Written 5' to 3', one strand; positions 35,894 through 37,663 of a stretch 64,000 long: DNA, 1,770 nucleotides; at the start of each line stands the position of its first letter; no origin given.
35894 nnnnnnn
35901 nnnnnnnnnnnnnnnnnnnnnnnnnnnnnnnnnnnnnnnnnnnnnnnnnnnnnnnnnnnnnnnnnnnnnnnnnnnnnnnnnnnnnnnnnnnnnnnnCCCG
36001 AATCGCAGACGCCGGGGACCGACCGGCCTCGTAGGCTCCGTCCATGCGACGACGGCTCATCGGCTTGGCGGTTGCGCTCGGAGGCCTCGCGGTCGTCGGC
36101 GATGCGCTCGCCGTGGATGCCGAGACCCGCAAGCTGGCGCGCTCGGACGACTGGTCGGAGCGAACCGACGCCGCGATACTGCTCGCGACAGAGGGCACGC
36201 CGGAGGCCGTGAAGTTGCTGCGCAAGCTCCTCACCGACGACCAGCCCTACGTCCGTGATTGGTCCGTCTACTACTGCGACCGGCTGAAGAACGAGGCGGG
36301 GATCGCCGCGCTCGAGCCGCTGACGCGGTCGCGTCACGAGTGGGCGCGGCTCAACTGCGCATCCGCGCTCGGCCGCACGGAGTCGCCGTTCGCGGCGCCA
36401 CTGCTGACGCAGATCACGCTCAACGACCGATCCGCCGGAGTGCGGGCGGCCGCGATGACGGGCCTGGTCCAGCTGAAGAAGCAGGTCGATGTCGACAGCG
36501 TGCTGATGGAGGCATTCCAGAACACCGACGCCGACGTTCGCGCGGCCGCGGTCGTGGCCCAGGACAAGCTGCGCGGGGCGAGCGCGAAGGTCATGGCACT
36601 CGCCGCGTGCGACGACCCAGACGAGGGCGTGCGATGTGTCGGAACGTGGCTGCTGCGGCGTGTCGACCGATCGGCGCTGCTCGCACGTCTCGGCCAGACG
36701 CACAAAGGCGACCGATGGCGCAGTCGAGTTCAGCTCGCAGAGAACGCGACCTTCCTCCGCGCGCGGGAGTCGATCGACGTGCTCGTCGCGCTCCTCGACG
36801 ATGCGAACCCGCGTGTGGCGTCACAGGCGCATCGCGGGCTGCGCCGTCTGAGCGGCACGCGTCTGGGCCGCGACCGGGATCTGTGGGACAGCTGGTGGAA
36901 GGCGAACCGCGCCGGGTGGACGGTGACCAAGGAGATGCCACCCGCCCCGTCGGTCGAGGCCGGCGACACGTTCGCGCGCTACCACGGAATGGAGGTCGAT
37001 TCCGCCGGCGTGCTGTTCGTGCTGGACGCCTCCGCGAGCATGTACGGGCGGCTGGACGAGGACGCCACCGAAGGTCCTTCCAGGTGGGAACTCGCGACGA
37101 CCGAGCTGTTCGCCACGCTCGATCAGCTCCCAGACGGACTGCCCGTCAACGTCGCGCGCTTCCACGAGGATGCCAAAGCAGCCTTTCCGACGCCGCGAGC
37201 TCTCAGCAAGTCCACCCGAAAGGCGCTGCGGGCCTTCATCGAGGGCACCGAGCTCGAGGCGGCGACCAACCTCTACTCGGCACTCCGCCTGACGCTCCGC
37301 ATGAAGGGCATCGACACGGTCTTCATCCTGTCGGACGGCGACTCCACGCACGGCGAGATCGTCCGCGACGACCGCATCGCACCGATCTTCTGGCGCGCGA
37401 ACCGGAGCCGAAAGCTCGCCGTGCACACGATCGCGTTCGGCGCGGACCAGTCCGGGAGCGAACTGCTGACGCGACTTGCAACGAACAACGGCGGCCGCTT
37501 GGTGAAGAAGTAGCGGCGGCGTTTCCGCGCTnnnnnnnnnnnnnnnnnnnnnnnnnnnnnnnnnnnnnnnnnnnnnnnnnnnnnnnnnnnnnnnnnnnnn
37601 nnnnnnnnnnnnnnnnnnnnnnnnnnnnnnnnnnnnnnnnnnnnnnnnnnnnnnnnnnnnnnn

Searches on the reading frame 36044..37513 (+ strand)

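Call 6: search_protein_families(library=pfam, proteins=[window:36044-37513:+], max_evalue=0.01)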
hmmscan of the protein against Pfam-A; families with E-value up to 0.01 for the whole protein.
window:36044-37513:+ (489 aa): 8 families
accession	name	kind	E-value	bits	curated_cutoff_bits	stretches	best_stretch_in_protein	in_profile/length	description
PF13646.12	HEAT_2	-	9.9e-20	71.1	27.7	3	31-109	7-87/88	HEAT repeats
PF13768.12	VWA_3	-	2.9e-12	47.4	27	1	323-485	3-152/155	von Willebrand factor type A domain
PF02985.28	HEAT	-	2.2e-07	30.9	23.5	0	57-77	3-23/31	HEAT repeat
PF13519.12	VWA_2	-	2.8e-07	31.6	27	1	323-432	1-106/107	von Willebrand factor type A domain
PF00092.34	VWA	-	3.7e-05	24.4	23.8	1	323-483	2-155/174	von Willebrand factor type A domain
PF12717.13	Cnd1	-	0.00032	21.2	26.4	0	55-81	22-48/162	non-SMC mitotic condensation complex subunit 1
PF03130.22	HEAT_PBS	-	0.0004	21.1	20.9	0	102-123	2-23/27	PBS lyase HEAT-like repeat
PF13513.12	HEAT_EZ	-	0.0027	18.6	27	0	52-72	26-46/55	HEAT-like repeat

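Call 7: search_protein_families(library=ncbifam, proteins=[window:36044-37513:+], max_evalue=0.01)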
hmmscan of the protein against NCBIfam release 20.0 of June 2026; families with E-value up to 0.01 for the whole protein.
window:36044-37513:+ (489 aa): 5 families
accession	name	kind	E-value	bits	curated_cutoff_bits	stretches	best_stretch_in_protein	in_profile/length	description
NF010374.0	PRK13800.1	equivalog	1.2e-07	30.4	1196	1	87-269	624-803/898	fumarate reductase/succinate dehydrogenase flavoprotein subunit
NF045915.1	PhycobilmeDegNblB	equivalog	3.3e-06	26.8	300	1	102-263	52-213/214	phycobilisome degradation protein NblB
TIGR03788.1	marine_srt_targ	equivalog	5.2e-05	21.9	551.65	1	322-422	273-363/629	marine proteobacterial sortase target protein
NF058515.1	phyc_lyase_CpcF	equivalog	0.00059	19.5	220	0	101-176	76-162/200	C-phycocyanin alpha-cysteine-84 phycocyanobilin lyase subunit CpcF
NF007244.0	PRK09687.1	equivalog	0.00088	18.6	275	0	117-197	92-177/285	putative lyase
